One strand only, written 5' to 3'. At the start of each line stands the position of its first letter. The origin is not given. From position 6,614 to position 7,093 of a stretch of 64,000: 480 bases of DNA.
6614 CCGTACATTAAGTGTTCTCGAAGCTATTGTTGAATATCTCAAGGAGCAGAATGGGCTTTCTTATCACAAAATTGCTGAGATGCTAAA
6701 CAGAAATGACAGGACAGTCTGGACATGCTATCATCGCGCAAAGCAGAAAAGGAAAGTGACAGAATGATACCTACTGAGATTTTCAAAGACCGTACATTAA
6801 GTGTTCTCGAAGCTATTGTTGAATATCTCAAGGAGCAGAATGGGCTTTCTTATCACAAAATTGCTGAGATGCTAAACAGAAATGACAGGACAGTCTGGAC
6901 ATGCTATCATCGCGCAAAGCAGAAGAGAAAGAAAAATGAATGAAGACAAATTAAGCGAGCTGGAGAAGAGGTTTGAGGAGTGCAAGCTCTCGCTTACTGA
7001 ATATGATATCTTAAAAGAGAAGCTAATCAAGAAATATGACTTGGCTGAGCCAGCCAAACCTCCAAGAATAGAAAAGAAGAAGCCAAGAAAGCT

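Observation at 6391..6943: Five phased TATA-plus-palindrome modules feeding a perfectly duplicated mini-HTH gene, at the divergent hub of the surface-protein island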

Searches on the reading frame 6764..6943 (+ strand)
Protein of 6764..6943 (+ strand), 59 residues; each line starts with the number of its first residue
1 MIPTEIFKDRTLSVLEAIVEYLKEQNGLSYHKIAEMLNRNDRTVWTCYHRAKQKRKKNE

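Call 11: search_protein_families(library=pfam, proteins=[window:6764-6943:+], max_evalue=0.01)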
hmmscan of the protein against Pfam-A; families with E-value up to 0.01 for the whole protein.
window:6764-6943:+ (59 aa): 5 families
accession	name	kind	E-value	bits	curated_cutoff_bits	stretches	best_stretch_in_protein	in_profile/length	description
PF08281.18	Sigma70_r4_2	-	5.3e-06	26.4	25.7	1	22-54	21-53/54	Sigma-70, region 4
PF13384.12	HTH_23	-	4e-05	23.7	24.6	1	21-50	13-40/50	Homeodomain-like domain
PF08279.18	HTH_11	-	0.00047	20.4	25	1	15-45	2-33/55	HTH domain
PF13412.12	HTH_24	-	0.004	17.1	21.9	1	17-47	7-37/48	Winged helix-turn-helix DNA-binding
PF16805.11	Trans_coact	-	0.0086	16.3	25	0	6-39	15-47/73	Phage late-transcription coactivator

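Call 14: find_homologous_proteins(query=window:6764-6940:+, max_evalue=0.001)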
Query seq(59 aa) (59 aa): 16 proteins with E <= 0.001 among 16 candidates.
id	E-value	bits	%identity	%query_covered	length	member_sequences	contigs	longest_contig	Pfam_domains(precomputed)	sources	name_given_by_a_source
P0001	5.9e-32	125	100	100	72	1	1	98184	PF08281.19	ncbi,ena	-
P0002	9.8e-30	118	93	100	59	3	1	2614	PF08281.19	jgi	-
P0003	5.7e-28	113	93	95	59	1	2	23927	PF08281.19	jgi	jgi:DNA-directed RNA polymerase specialized sigma24 family protein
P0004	5.3e-22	94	77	97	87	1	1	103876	-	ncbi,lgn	-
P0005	2.8e-21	92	77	95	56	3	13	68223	-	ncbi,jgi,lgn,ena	-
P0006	2.0e-19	86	76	93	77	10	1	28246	-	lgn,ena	-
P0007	2.0e-19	86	75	93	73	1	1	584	-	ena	-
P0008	1.4e-18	83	73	93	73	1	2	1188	-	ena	-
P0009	1.9e-18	83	73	93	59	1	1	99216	-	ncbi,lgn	-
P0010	2.9e-18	82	70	95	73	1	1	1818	-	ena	-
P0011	3.1e-17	79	70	95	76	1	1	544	-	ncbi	-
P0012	3.6e-17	79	65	93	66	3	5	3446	-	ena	-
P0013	4.3e-17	79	69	93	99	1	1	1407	-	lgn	-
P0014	7.5e-17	78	63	97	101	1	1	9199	-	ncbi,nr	ncbi:hypothetical protein GF345_01480 [Candidatus Woesearchaeota archaeon]|nr:hypothetical protein [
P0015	1.9e-16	77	65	93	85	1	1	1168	-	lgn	-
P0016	9.0e-15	71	65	92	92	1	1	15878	-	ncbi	ncbi:hypothetical protein ACFL96_11635 [Thermoproteota archaeon]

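Call 16: find_encoding_contigs(protein=P0001, flank=3000, max_places=6)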
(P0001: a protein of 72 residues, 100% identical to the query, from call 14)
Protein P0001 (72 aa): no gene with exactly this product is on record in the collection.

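Call 17: find_encoding_contigs(protein=P0003, flank=6000, max_places=6)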
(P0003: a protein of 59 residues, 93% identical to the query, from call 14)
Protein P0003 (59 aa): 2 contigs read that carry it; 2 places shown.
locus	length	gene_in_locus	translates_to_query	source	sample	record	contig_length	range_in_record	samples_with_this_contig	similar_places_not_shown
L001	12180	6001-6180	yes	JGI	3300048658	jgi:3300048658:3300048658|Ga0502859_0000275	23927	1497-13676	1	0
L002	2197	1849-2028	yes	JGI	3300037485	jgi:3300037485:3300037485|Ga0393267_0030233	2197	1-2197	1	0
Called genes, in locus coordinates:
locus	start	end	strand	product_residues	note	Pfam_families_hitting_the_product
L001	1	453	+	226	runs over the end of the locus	-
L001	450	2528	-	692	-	-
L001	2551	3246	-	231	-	-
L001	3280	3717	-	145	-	-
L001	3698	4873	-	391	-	-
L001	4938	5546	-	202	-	-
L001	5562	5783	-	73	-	-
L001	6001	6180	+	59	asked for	PF08281:Sigma70_r4_2 (weak)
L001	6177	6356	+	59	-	PF08281:Sigma70_r4_2 (weak)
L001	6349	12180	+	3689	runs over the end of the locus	PF25788:Ig_Rha78A_N (faint), PF02210:Laminin_G_2 (faint), PF13385:Laminin_G_3, PF13229:Beta_helix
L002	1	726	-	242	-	?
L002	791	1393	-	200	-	-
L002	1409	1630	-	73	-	-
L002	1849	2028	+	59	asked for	PF08281:Sigma70_r4_2 (weak)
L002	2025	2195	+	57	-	?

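Call 20: find_encoding_contigs(protein=P0004, flank=6000, max_places=4)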
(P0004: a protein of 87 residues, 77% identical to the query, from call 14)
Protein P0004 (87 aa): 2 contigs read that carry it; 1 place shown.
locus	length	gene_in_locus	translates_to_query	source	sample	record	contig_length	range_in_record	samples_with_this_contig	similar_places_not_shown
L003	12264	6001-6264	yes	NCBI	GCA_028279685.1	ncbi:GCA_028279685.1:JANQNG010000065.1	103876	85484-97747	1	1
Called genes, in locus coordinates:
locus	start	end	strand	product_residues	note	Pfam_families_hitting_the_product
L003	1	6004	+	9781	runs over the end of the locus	-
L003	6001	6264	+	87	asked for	-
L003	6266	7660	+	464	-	-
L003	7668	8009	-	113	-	-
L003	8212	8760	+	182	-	PF01909:NTP_transf_2, PF18765:Polbeta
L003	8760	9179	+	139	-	PF05168:HEPN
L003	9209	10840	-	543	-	-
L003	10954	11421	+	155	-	-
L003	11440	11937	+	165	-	-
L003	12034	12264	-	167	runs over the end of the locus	-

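Call 21: find_encoding_contigs(protein=P0005, flank=6000, max_places=8)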
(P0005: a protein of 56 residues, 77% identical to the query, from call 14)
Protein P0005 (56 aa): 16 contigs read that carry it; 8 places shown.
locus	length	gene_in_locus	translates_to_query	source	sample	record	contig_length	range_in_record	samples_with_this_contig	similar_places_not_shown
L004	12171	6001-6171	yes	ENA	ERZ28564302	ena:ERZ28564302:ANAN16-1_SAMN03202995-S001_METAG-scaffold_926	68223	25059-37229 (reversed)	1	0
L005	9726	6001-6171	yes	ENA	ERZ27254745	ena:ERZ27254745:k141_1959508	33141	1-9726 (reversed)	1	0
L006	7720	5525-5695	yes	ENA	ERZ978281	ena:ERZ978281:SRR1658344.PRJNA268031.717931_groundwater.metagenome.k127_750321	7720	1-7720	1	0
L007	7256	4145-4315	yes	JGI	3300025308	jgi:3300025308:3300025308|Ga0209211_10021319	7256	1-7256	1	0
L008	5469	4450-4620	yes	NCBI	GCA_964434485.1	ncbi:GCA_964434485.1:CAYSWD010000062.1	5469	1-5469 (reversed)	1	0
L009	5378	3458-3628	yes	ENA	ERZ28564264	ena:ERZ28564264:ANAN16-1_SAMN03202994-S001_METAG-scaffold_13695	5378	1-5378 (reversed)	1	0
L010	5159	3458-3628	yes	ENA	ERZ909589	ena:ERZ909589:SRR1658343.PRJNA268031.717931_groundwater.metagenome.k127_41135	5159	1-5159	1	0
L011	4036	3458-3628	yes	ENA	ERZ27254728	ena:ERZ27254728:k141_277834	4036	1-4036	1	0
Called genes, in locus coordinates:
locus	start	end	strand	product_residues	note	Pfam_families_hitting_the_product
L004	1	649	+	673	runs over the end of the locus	PF14551:MCM_N (faint), PF17207:MCM_OB, PF00493:MCM, PF07728:AAA_5 (weak), PF01078:Mg_chelatase (weak), PF17855:MCM_lid, PF21120:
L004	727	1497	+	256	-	-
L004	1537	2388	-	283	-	PF01944:SpoIIM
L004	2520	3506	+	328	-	PF20030:bpMoxR, PF00004:AAA (weak), PF07726:AAA_3, PF07728:AAA_5, PF17863:AAA_lid_2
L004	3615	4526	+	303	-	PF01882:DUF58, PF13519:VWA_2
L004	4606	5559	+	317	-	PF07584:BatA, PF00092:VWA, PF13519:VWA_2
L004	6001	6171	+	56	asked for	-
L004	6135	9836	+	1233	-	-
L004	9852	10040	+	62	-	-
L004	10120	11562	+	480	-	-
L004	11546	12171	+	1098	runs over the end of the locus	-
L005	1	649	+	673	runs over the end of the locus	PF14551:MCM_N (faint), PF17207:MCM_OB, PF00493:MCM, PF07728:AAA_5 (weak), PF01078:Mg_chelatase (weak), PF17855:MCM_lid, PF21120:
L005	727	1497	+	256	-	-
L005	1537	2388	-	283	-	PF01944:SpoIIM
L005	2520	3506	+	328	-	PF20030:bpMoxR, PF00004:AAA (weak), PF07726:AAA_3, PF07728:AAA_5, PF17863:AAA_lid_2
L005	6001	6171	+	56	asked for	-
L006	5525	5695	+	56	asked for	-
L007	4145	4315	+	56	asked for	-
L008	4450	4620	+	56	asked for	-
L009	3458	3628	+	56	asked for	-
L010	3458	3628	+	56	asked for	-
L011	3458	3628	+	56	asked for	-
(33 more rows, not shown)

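Call 22: find_encoding_contigs(protein=P0009, flank=6000, max_places=4)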
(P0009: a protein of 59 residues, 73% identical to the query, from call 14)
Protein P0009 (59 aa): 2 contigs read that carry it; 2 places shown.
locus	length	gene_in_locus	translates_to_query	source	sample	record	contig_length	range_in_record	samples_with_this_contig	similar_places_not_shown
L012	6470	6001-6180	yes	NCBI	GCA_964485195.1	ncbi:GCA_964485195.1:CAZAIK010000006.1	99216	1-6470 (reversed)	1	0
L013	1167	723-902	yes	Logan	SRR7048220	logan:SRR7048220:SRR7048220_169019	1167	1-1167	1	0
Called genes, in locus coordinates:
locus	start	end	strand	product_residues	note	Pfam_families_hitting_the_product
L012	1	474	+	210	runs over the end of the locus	-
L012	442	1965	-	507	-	-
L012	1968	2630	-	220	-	-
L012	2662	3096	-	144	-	-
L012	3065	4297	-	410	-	-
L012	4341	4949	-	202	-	-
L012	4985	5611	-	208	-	-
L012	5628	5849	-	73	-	-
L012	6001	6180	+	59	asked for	-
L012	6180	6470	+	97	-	?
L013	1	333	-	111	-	?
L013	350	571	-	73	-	-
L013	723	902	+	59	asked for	-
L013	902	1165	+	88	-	?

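Call 27: find_encoding_contigs(protein=P0006, flank=6000, max_places=3)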
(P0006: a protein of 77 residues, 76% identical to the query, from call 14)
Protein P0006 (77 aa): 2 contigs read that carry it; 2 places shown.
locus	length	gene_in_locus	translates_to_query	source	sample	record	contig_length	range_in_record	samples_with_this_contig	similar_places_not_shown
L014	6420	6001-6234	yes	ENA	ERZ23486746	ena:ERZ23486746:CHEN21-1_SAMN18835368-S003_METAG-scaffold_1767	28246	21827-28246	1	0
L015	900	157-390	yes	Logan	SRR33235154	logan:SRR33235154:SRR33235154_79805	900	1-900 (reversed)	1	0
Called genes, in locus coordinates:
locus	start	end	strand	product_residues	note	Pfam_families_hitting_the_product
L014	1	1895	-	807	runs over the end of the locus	PF00521:DNA_topoisoIV, PF03989:DNA_gyraseA_C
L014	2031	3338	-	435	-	PF04079:SMC_ScpB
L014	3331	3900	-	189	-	PF27325:MJ0538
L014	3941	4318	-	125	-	-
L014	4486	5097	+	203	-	-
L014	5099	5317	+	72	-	-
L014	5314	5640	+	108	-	-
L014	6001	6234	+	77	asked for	-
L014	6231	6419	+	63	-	?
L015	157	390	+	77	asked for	-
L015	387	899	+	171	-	?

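Call 28: find_encoding_contigs(protein=P0014, flank=6000, max_places=3)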
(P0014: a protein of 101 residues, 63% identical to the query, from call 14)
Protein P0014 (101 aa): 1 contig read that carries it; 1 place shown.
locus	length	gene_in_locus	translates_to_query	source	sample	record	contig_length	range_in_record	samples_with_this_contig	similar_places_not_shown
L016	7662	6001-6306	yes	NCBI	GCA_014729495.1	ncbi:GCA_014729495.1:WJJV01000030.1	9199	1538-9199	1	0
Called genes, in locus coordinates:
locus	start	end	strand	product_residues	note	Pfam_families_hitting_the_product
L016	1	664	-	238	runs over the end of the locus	PF01066:CDP-OH_P_transf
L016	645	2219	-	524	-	PF13231:PMT_2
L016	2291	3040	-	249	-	PF00535:Glycos_transf_2, PF10111:Glyco_tranf_2_2 (weak)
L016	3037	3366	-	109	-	PF10066:DUF2304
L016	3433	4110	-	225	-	PF00535:Glycos_transf_2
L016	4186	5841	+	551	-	PF13231:PMT_2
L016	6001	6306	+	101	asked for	-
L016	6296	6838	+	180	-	-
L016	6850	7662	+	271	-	PF00133:tRNA-synt_1, PF09334:tRNA-synt_1g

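Call 29: find_encoding_contigs(protein=P0016, flank=6000, max_places=3)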
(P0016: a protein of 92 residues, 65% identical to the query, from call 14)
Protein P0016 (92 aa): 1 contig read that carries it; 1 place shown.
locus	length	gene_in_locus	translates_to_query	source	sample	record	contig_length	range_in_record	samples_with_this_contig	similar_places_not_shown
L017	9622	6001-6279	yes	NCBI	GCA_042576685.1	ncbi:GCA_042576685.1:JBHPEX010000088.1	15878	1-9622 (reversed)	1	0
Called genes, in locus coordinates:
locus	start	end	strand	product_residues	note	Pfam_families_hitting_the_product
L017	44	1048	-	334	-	PF00535:Glycos_transf_2, PF13506:Glyco_transf_21 (weak), PF13641:Glyco_tranf_2_3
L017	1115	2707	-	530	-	PF13231:PMT_2, PF02366:PMT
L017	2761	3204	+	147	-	PF04138:GtrA_DPMS_TM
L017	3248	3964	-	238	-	PF02353:CMAS (weak), PF13489:Methyltransf_23, PF05175:MTS (faint), PF07021:MetW, PF13847:Methyltransf_31, PF08241:Methyltransf_11, PF08242:Methyltransf_12, PF13649:Methyltransf_25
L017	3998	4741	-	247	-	PF00535:Glycos_transf_2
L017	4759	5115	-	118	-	PF10066:DUF2304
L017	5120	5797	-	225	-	PF00535:Glycos_transf_2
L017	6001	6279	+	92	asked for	-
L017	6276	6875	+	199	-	-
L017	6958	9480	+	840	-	PF00133:tRNA-synt_1, PF01406:tRNA-synt_1e (faint), PF09334:tRNA-synt_1g, PF08264:Anticodon_1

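Call 46: search_solved_structures(query=A1, max_evalue=10, show_alignments=3)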
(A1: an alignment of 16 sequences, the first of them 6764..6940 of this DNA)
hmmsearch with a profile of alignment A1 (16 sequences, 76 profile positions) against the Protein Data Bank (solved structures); distinct sequences matched with E-value up to 10: 2.
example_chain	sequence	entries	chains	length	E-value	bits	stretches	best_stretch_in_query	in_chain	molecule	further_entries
3op9_A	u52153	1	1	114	0.026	17.5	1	39-61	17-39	Pli0006 protein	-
9fqr_H0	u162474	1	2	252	0.61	13.1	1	15-43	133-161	Testis expressed 47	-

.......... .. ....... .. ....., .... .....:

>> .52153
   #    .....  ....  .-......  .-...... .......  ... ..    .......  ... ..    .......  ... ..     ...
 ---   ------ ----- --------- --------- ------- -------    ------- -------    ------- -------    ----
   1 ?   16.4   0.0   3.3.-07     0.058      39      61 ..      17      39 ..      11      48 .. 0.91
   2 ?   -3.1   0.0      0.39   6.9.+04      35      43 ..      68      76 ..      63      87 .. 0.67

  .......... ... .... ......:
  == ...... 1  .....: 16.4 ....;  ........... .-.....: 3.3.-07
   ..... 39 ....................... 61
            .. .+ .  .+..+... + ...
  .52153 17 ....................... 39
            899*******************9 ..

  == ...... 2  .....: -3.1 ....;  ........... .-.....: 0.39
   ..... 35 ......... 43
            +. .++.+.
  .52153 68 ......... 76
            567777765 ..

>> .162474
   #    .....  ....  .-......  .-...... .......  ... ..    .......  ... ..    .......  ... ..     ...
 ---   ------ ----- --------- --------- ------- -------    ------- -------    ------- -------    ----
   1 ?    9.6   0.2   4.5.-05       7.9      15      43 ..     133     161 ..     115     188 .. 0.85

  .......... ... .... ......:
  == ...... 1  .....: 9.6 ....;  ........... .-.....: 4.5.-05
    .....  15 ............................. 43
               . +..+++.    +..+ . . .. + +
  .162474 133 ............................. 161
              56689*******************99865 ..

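Call 49: search_protein_families(library=pfam, proteins=[L004:6135-9836:+, L016:6296-6838:+, L017:6276-6875:+, L003:6251-7660:+], max_evalue=1)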
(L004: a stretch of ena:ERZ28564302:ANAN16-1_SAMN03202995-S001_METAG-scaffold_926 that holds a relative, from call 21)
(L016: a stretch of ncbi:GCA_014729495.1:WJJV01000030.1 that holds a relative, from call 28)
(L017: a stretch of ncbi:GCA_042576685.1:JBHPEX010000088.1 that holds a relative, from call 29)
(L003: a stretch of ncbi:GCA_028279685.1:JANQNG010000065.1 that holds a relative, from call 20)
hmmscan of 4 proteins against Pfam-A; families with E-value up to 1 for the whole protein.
L004:6135-9836:+ (1233 aa): 0 families

L016:6296-6838:+ (180 aa): 2 families
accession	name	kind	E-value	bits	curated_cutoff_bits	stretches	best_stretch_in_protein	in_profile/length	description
PF03399.22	SAC3_GANP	-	0.074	12.9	27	1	60-133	133-213/289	SAC3/GANP family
PF20664.2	DUF6814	-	0.57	10.9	25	1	118-170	10-60/71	Family of unknown function (DUF6814)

L017:6276-6875:+ (199 aa): 1 family
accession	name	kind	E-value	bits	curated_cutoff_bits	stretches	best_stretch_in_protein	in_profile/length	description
PF25001.1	Aegyptin_C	-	0.13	12.7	27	1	50-121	6-74/115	Aegyptin, C-terminal domain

L003:6251-7660:+ (469 aa): 1 family
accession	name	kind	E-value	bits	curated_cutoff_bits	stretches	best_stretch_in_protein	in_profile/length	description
PF06682.17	SARAF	-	0.0011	19.2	30.8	1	359-457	148-244/333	SOCE-associated regulatory factor of calcium homoeostasis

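Call 52: predict_structure(alignment_id=A1)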
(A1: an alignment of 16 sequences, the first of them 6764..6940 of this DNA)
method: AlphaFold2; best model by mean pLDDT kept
length: 59 residues; sequences in the alignment: 16
mean_pLDDT: 94.0   pTM: 0.78
mean pLDDT of the five models: 94.0, 93.9, 93.4, 93.2, 93.0
residues with pLDDT >= 90: 48; 70-90: 11; 50-70: 0; < 50: 0
segments of 3 or more residues with pLDDT < 50: none
pLDDT, mean of each block of 10 residues (from residue 1): 86 95 97 97 98 91
secondary structure, 60 per line:
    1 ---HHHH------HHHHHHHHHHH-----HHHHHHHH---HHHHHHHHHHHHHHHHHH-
elements in order: H4-7 H14-24 H30-37 H41-58

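Call 54: search_protein_representatives(alignment_id=A1)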
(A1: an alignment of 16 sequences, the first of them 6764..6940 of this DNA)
Query: 16 sequences, 76 profile positions. Proteins with E-value up to 0.001 (for the whole library): 2186; up to 1e-10: 1947; up to 1e-30: 488. The best 150 are listed.
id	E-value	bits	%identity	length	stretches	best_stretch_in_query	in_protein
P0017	9.5e-97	333.0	-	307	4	7-75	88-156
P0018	3.0e-71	251.3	-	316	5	16-72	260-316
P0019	3.1e-70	248.0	-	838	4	12-72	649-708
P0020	3.2e-70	248.0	-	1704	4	7-74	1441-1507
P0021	1.3e-68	242.8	-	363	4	7-73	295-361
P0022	1.8e-68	242.4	-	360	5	5-74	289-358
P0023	1.9e-68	242.3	-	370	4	12-71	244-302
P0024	3.3e-67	238.3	-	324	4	13-73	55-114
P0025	8.1e-67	237.1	-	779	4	5-73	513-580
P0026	3.2e-66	235.2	-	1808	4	8-72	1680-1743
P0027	4.1e-65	231.6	-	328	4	9-71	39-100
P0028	1.1e-64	230.3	-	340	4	10-73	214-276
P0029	1.6e-64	229.7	-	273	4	13-74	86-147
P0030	2.0e-63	226.2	-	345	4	18-71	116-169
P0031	7.8e-62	221.1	-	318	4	8-74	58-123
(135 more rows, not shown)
